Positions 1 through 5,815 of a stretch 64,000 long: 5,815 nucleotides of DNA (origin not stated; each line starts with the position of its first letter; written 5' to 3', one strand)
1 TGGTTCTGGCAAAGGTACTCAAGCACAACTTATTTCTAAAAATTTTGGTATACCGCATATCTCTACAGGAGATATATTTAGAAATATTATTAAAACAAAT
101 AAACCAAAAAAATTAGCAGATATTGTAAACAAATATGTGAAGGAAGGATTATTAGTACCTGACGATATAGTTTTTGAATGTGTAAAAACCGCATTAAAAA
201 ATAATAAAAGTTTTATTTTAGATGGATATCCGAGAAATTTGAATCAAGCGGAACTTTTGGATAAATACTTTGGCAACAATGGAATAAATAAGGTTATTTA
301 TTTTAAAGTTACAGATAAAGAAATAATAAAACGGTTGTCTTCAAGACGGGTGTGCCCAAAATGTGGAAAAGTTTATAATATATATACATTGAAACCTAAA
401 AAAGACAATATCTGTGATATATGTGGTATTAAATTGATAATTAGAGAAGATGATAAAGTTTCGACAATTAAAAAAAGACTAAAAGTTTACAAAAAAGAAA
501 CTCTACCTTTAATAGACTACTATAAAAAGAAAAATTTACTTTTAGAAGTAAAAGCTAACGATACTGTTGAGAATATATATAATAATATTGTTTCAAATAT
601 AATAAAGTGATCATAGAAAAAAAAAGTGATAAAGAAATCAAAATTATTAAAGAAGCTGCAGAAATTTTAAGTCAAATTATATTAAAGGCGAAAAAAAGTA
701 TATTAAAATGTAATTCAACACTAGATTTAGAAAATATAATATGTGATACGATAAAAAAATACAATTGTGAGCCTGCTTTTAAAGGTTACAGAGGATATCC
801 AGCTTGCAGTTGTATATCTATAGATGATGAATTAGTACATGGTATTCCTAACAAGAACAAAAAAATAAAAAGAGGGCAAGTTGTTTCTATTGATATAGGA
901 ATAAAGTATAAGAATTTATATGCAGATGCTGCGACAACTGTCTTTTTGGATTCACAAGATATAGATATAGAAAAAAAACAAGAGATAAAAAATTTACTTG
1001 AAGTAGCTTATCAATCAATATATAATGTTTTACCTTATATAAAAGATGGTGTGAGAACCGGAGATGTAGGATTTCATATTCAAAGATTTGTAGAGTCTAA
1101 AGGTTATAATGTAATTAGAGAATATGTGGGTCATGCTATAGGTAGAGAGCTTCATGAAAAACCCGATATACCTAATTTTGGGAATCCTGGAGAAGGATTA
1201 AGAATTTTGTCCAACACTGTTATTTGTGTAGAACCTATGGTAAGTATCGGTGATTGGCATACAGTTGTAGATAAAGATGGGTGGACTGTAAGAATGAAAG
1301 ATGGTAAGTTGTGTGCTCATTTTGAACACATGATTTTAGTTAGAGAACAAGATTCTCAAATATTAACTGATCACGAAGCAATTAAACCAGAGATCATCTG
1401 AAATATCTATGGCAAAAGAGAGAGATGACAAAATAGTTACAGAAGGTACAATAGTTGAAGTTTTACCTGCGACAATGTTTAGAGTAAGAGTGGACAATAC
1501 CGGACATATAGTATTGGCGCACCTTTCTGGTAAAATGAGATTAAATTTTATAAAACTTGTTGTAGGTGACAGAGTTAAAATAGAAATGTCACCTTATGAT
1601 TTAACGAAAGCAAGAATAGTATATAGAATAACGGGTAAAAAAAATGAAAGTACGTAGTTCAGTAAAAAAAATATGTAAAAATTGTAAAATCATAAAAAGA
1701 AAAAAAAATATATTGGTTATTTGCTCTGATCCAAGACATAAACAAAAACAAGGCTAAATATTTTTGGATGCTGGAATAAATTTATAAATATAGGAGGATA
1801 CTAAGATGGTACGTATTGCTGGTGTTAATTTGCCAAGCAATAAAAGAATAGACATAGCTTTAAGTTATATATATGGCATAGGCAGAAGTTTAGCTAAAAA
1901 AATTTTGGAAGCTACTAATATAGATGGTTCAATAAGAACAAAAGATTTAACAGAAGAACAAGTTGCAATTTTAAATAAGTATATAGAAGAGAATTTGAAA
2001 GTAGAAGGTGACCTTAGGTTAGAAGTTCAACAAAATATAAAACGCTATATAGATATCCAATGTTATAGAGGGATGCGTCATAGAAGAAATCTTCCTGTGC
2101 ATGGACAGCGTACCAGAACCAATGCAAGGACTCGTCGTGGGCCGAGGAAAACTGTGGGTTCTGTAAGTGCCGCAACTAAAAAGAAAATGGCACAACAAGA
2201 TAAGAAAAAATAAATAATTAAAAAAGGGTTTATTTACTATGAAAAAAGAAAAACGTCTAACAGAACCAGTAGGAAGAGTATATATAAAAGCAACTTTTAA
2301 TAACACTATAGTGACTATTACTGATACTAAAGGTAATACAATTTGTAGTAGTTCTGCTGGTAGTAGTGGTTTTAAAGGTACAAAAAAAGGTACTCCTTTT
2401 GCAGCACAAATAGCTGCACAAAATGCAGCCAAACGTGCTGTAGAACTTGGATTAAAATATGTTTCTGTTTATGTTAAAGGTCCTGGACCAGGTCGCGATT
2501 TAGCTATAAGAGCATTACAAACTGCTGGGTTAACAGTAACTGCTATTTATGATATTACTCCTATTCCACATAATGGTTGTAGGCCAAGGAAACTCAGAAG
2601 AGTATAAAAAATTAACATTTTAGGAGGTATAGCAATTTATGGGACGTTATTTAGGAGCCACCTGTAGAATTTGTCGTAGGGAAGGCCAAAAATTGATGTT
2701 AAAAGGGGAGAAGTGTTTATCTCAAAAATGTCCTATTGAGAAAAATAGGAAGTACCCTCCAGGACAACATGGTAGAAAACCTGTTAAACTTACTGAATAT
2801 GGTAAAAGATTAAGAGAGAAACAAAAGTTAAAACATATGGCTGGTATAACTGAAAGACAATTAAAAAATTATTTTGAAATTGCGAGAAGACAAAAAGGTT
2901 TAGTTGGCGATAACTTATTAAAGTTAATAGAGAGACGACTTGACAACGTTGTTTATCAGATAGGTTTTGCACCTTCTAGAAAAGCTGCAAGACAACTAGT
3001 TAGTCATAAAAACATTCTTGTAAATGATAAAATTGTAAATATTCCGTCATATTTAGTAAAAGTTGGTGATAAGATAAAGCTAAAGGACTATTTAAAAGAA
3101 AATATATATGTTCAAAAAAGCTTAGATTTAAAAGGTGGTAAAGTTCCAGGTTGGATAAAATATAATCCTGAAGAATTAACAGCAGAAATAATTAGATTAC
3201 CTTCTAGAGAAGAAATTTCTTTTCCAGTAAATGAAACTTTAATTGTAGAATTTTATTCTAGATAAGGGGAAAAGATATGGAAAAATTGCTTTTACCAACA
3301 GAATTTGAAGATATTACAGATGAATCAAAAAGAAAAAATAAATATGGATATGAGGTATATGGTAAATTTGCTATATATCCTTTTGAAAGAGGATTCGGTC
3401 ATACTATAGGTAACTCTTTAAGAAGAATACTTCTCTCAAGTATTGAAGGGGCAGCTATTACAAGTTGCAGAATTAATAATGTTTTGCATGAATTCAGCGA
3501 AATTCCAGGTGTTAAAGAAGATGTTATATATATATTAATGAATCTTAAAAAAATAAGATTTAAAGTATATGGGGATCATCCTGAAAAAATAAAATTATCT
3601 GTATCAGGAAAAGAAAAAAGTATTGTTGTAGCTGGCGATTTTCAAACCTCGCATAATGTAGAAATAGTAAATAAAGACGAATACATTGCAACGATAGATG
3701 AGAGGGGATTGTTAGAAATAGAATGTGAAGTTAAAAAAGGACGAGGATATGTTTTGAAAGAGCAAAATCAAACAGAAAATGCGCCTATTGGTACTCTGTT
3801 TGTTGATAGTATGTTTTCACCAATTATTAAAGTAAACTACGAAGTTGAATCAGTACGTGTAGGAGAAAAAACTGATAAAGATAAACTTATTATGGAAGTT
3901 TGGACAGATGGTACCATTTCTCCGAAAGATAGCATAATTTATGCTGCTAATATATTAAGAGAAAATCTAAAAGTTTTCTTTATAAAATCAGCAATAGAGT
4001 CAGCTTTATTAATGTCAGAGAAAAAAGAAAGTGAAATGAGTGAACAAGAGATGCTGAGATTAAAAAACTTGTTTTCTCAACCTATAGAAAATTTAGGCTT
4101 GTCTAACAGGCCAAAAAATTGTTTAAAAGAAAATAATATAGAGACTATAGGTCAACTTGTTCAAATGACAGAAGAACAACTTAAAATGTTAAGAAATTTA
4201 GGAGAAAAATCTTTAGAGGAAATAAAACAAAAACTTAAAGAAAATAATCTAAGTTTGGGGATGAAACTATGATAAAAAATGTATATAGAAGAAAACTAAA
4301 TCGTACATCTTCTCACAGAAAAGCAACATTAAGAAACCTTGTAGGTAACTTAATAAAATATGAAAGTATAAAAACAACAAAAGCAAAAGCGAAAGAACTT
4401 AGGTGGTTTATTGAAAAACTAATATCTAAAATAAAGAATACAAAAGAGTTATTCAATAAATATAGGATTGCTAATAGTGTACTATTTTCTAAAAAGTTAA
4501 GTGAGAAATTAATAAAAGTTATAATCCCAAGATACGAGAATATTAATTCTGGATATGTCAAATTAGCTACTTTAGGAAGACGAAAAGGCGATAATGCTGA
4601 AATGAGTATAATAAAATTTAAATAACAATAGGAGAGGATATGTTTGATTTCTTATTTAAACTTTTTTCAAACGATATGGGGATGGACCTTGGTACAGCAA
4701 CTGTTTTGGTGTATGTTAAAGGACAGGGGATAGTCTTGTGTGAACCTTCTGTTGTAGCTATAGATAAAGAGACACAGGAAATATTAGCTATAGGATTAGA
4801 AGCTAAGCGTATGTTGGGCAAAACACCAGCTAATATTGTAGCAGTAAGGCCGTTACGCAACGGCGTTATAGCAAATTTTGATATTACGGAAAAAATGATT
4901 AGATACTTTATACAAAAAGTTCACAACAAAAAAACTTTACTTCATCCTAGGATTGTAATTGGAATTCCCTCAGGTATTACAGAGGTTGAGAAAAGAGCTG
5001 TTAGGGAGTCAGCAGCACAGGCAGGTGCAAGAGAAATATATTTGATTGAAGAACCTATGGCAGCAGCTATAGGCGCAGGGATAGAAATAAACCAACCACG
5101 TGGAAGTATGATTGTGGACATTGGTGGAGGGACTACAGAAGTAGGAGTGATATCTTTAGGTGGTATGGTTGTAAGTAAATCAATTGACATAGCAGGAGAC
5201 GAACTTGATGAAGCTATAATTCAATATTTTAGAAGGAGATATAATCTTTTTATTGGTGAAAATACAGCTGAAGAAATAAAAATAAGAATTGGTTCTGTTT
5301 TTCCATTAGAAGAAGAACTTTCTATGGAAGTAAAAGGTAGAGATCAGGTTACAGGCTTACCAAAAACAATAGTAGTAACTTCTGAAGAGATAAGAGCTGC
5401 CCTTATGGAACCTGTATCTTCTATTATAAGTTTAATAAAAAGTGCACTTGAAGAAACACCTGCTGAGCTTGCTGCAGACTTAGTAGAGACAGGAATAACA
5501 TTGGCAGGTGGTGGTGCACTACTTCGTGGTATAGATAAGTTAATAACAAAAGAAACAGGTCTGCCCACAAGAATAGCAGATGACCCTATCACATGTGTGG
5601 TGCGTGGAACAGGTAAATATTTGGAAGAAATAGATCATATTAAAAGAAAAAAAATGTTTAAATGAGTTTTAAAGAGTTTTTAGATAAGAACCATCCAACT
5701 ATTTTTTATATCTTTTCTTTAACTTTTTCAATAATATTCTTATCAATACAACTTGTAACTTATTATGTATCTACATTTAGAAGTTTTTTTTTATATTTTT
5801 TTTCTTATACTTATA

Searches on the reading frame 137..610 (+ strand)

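Call 39: search_protein_families(library=pfam, proteins=[window:137-610:+], max_evalue=0.00001)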
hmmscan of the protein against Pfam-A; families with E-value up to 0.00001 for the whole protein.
window:137-610:+ (157 aa): 3 families
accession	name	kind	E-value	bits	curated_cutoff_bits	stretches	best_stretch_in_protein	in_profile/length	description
PF00406.28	ADK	-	7.1e-26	91.6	26.8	1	1-133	49-150/151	Adenylate kinase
PF05191.20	ADK_lid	-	4.3e-16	58.9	26.6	1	70-105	1-36/36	Adenylate kinase, active site lid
PF13207.12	AAA_17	-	4.5e-06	27.4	27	1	8-71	53-123/136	AAA domain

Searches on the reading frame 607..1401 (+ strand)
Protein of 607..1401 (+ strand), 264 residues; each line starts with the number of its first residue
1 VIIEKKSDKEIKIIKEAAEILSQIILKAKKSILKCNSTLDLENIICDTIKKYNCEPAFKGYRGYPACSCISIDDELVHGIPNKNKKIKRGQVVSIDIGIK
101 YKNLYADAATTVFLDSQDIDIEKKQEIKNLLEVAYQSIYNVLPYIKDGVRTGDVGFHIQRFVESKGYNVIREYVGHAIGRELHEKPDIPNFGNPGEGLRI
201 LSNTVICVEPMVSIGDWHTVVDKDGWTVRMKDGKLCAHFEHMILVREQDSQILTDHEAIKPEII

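Call 39: search_protein_families(library=pfam, proteins=[window:607-1401:+], max_evalue=0.00001)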
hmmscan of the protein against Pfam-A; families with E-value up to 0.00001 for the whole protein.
window:607-1401:+ (264 aa): 1 family
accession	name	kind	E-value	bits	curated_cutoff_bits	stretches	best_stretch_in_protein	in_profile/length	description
PF00557.29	Peptidase_M24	-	1.7e-35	123.1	23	1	13-247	2-208/208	Metallopeptidase family M24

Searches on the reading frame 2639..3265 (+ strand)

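Call 39: search_protein_families(library=pfam, proteins=[window:2639-3265:+], max_evalue=0.00001)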
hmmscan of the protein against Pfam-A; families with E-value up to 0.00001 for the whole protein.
window:2639-3265:+ (208 aa): 2 families
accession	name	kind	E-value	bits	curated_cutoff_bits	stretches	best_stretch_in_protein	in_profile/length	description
PF00163.24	Ribosomal_S4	-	2.6e-27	95.8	23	1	3-98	1-95/95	Ribosomal protein S4/S9 N-terminal domain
PF01479.30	S4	-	2e-19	69.4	22.8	1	99-146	1-48/48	S4 domain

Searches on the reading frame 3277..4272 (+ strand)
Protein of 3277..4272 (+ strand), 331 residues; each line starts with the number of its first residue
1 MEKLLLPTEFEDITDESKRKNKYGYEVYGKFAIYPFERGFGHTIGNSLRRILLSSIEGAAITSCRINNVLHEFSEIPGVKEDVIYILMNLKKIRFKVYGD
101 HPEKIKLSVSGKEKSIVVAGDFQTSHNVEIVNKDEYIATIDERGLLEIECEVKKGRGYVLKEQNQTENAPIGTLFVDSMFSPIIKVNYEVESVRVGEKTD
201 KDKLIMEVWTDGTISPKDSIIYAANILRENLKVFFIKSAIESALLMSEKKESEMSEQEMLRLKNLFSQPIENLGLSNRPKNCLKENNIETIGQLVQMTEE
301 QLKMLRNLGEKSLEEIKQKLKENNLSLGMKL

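Call 39: search_protein_families(library=pfam, proteins=[window:3277-4272:+], max_evalue=0.00001)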
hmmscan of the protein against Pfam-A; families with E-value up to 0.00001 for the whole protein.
window:3277-4272:+ (331 aa): 3 families
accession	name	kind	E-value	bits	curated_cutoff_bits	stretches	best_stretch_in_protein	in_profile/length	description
PF01000.31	RNA_pol_A_bac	-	6e-33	114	33.9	1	65-181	2-119/119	RNA polymerase Rpb3/RpoA insert domain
PF01193.29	RNA_pol_L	-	3.3e-26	91.2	24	1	35-231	2-74/74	RNA polymerase Rpb3/Rpb11 dimerisation domain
PF03118.21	RNA_pol_A_CTD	-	8e-22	77.2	23.8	1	263-322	8-67/67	Bacterial RNA polymerase, alpha chain C terminal domain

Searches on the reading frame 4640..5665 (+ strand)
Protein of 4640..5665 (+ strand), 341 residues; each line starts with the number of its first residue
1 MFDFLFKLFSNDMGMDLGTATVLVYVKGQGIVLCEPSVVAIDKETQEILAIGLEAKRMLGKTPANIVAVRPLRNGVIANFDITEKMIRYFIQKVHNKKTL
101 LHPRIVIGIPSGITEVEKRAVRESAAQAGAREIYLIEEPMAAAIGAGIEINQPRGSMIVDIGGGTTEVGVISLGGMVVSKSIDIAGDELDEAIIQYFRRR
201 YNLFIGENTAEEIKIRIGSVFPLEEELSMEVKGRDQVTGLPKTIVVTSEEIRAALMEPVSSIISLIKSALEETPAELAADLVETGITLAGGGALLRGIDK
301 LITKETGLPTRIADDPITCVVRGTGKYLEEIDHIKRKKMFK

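Call 39: search_protein_families(library=pfam, proteins=[window:4640-5665:+], max_evalue=0.00001)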
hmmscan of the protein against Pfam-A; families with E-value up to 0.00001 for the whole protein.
window:4640-5665:+ (341 aa): 4 families
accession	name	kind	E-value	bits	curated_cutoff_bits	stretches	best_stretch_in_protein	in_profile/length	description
PF06723.19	MreB_Mbl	-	2.1e-147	490.7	27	1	10-335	1-326/327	MreB/Mbl protein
PF14450.12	FtsA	-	5.7e-12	46.5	31.8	1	158-314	2-111/127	Cell division protein FtsA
PF00012.26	HSP70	-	1.5e-11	43.7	20.6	1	104-202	135-239/599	Hsp70 protein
PF00022.25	Actin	-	2.9e-11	43.1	27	1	36-200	31-190/410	Actin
